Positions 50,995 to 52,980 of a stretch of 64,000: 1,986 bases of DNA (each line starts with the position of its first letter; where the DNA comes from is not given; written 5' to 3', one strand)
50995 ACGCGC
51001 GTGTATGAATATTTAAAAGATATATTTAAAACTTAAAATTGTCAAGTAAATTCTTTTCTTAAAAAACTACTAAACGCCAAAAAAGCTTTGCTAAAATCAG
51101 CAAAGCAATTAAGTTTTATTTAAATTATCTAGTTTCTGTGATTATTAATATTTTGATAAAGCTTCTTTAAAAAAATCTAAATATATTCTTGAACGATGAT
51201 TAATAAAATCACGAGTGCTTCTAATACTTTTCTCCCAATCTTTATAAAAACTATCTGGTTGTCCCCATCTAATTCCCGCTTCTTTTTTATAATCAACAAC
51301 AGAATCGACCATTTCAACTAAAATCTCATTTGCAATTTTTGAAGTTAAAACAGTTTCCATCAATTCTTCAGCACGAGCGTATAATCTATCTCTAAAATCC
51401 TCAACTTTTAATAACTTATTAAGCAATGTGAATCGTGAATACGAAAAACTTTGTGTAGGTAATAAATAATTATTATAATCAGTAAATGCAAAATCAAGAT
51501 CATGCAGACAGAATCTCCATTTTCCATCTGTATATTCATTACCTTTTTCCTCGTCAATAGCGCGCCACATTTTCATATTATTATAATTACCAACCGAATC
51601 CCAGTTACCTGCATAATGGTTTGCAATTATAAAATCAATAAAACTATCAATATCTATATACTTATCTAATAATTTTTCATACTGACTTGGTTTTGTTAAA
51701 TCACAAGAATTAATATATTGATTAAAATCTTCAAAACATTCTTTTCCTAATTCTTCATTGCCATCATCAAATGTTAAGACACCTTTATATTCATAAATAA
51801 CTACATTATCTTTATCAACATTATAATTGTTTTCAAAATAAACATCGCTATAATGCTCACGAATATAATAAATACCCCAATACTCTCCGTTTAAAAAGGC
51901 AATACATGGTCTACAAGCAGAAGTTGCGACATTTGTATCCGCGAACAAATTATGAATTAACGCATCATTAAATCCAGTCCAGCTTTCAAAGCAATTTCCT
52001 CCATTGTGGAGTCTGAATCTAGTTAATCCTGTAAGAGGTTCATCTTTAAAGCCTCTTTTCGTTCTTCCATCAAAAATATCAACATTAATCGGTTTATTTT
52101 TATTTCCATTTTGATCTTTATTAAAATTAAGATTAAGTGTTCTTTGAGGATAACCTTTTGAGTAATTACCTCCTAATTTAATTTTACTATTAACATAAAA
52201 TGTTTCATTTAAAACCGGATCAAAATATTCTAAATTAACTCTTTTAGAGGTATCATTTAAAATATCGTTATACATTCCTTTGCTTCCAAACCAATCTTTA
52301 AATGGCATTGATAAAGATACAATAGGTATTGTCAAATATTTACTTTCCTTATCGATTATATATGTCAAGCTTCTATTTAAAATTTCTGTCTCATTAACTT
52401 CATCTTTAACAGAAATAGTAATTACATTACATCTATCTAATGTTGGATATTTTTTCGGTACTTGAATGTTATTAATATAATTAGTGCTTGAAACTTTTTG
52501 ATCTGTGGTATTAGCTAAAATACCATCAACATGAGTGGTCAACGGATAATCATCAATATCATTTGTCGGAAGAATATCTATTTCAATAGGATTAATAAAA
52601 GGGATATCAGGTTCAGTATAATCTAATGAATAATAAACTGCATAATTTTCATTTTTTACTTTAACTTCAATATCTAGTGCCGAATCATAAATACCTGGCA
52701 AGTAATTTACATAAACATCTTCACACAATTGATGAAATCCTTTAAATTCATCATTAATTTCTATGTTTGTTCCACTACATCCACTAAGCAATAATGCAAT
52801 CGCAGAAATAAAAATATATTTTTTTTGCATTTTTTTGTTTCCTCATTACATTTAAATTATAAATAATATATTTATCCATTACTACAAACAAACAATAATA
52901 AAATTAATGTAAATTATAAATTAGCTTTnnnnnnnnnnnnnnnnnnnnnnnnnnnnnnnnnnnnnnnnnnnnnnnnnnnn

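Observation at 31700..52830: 21-kb cluster of eleven same-strand lipoprotein genes in four transcription units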

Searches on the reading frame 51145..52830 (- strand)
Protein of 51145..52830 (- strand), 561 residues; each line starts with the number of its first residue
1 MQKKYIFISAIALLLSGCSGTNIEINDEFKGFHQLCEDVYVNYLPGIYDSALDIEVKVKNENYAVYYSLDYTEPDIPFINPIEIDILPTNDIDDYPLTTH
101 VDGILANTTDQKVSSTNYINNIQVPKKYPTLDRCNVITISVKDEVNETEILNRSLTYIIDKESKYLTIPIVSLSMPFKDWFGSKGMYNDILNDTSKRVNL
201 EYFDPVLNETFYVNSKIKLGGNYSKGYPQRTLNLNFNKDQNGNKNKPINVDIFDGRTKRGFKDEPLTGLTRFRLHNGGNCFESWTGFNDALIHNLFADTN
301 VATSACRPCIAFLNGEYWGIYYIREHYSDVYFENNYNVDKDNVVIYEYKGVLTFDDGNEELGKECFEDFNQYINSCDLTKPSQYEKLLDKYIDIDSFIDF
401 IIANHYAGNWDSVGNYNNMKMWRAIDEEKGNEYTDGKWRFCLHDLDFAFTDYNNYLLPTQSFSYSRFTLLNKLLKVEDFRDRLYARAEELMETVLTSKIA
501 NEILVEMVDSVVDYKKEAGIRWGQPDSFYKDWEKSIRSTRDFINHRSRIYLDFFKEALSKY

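Call 5: search_protein_families(library=pfam, proteins=[window:51145-52830:-], max_evalue=0.01)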
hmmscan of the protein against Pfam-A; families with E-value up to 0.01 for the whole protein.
window:51145-52830:- (561 aa): 1 family
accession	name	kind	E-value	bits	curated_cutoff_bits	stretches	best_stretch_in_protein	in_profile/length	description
PF08757.17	CotH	-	4.4e-40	138.6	23.8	1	221-549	5-321/322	CotH kinase protein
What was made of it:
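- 51145..52830 (-): g10: 561-aa CotH-domain lipoprotein, monocistronic. Pfam CotH, 138.6 bits (call 5).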

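Call 6: search_protein_families(library=ncbifam, proteins=[window:51145-52830:-], max_evalue=0.01)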
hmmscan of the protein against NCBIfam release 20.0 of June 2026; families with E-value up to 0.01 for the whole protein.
window:51145-52830:- (561 aa): 0 families
